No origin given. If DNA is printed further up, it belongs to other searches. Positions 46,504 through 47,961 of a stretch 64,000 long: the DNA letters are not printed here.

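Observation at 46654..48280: Minimal CuA cupredoxin plus a 10-TM COX1-like protein lacking the canonical CuB helix-VI signature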

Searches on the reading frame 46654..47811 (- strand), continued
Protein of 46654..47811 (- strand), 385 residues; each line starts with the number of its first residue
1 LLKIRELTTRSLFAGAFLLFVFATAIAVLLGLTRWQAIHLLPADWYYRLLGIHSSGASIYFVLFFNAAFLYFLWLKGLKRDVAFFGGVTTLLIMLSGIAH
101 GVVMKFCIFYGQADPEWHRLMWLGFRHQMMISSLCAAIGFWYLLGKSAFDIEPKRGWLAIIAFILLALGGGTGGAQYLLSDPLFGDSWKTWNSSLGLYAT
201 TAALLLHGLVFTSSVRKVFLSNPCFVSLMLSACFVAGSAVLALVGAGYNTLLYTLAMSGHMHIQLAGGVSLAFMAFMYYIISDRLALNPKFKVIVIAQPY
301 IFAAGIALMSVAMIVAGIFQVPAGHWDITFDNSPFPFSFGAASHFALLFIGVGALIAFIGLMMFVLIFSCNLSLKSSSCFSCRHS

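Call 42: predict_structure(alignment_id=A3)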
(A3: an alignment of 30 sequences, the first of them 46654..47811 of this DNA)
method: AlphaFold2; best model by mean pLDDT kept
length: 385 residues; sequences in the alignment: 30
mean_pLDDT: 71.2   pTM: 0.78
mean pLDDT of the five models: 71.2, 71.1, 70.7, 68.8, 68.7
residues with pLDDT >= 90: 43; 70-90: 159; 50-70: 141; < 50: 42
segments of 3 or more residues with pLDDT < 50: 1-4, 35-39, 55-57, 245-257, 325-329, 375-385
pLDDT, mean of each block of 10 residues (from residue 1): 50 68 63 50 57 53 66 66 83 79 69 64 70 85 88 85 86 59 63 71 88 87 92 82 48 45 81 88 71 90 91 78 51 59 81 88 87 48 28
secondary structure, 60 per line:
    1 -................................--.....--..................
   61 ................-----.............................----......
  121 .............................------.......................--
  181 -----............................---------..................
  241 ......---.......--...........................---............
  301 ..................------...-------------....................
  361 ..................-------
elements in order: H2-33 H36-40 H43-76 H82-110 H115-149 H156-178 H186-213 H223-246 H250-256 H259-285 H289-318 H341-378

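Call 47: fold_search(model_id=the predicted structure, library=pdb)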
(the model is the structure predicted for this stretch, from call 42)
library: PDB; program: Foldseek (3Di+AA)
matches with E <= 10: 542; with E <= 0.001: 12
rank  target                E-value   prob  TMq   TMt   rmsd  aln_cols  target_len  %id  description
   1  4fa7_A                1.2e-04  1.00  0.58  0.43   9.8       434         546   16  Structure of Recombinant Cytochrome ba3 Oxidase mutant A204F from Thermus thermophilus (released 2012-05-30)
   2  8smr_E                1.3e-04  1.00  0.72  0.60   7.7       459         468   12  cytochrome bc1-cbb3 supercomplex from Pseudomonas aeruginosa (released 2023-10-11)
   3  7deg_A                1.3e-04  1.00  0.66  0.46   5.0       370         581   18  Cryo-EM structure of a heme-copper terminal oxidase dimer provides insights into its catalytic mechanism (released 2021-08-04)
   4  3s8f_A                1.3e-04  1.00  0.54  0.40  12.9       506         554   16  1.8 A structure of ba3 cytochrome c oxidase from Thermus thermophilus in lipid environment (released 2011-08-03)
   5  1ehk_A                2.2e-04  1.00  0.55  0.40  15.6       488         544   15  CRYSTAL STRUCTURE OF THE ABERRANT BA3-CYTOCHROME-C OXIDASE FROM THERMUS THERMOPHILUS (released 2001-02-22)
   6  3mk7_D                2.5e-04  1.00  0.68  0.58  10.5       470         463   12  The structure of CBB3 cytochrome oxidase (released 2010-08-04)
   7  4g7q_A                2.6e-04  1.00  0.59  0.43  11.6       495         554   16  Structure of Recombinant Cytochrome ba3 Oxidase mutant V236L from Thermus thermophilus (released 2013-07-24)
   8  3mk7_G                4.9e-04  1.00  0.68  0.57  10.4       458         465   13  The structure of CBB3 cytochrome oxidase (released 2010-08-04)
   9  9g83_t                5.5e-04  1.00  0.70  0.59   7.6       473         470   11  Respiratory supercomplex CI1-CIII2-CIV2-(cbb3)1 from alphaproteobacterium (released 2026-02-04)
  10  8b6h_DA               6.2e-04  1.00  0.57  0.35   6.7       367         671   13  Cryo-EM structure of cytochrome c oxidase dimer (complex IV) from respiratory supercomplex of Tetrahymena thermophila (released 2023-03-29)
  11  4g70_A                9.6e-04  1.00  0.64  0.46   5.7       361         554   16  Structure of Recombinant Cytochrome ba3 Oxidase mutant V236T from Thermus thermophilus (released 2013-07-24)
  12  8gym_C1               9.6e-04  1.00  0.59  0.36   5.6       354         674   13  Cryo-EM structure of Tetrahymena thermophila respiratory mega-complex MC IV2+(I+III2+II)2 (released 2023-06-14)
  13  7w5z_C1               1.5e-03  1.00  0.58  0.36   5.8       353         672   14  Cryo-EM structure of Tetrahymena thermophila mitochondrial complex IV, composite dimer model (released 2022-04-06)
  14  7xmc_A                2.1e-03  1.00  0.63  0.39   5.1       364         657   10  Cryo-EM structure of Cytochrome bo3 from Escherichia coli, apo structure with DMSO (released 2022-12-21)
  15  7o37_a                2.4e-03  1.00  0.61  0.48   6.9       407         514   12  Murine supercomplex CIII2CIV in the assembled locked conformation (released 2021-10-13)
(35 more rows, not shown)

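Call 64: search_protein_families(library=padloc, proteins=[window:46654-47811:-], max_evalue=0.01)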
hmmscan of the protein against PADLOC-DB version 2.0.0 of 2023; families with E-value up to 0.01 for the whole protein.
window:46654-47811:- (385 aa): 0 families

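Call 67: find_related_loci(query=window:46654-47811:-, collection=metagenome_contigs, flank=3000)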
Query window:46654-47811:- (385 aa) in metagenome_contigs; peptide patterns used: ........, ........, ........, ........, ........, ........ (x = any residue, [..] = any of these).
122 stretches matched a pattern; 38 encode a relative of the query (tblastn E <= 1e-3); 38 distinct loci.
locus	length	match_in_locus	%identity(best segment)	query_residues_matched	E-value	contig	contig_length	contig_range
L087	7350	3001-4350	33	27-367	4e-41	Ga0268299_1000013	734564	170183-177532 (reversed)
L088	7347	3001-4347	33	27-367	3e-40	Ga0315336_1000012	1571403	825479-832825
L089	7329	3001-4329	31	33-367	6e-40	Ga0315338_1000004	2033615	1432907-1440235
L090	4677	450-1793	33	27-365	1e-39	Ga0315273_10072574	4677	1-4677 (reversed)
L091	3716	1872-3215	33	27-365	2e-39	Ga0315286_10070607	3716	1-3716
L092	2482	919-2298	32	16-367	8e-39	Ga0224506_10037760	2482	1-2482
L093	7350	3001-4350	29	27-367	4e-38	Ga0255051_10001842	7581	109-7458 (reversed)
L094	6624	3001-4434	31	2-367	5e-36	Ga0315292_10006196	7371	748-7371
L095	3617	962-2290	32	1-342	6e-35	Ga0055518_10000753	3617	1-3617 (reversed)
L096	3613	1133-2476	31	27-365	8e-35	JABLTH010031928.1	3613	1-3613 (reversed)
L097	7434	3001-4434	29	2-367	6e-34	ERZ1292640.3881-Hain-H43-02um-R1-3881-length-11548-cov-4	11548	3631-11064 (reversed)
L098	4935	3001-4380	29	16-367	4e-34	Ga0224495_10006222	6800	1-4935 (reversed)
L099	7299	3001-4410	31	16-377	1e-33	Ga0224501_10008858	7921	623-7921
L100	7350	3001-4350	27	27-367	7e-33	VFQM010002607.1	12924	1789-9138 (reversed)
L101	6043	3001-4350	29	27-367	7e-33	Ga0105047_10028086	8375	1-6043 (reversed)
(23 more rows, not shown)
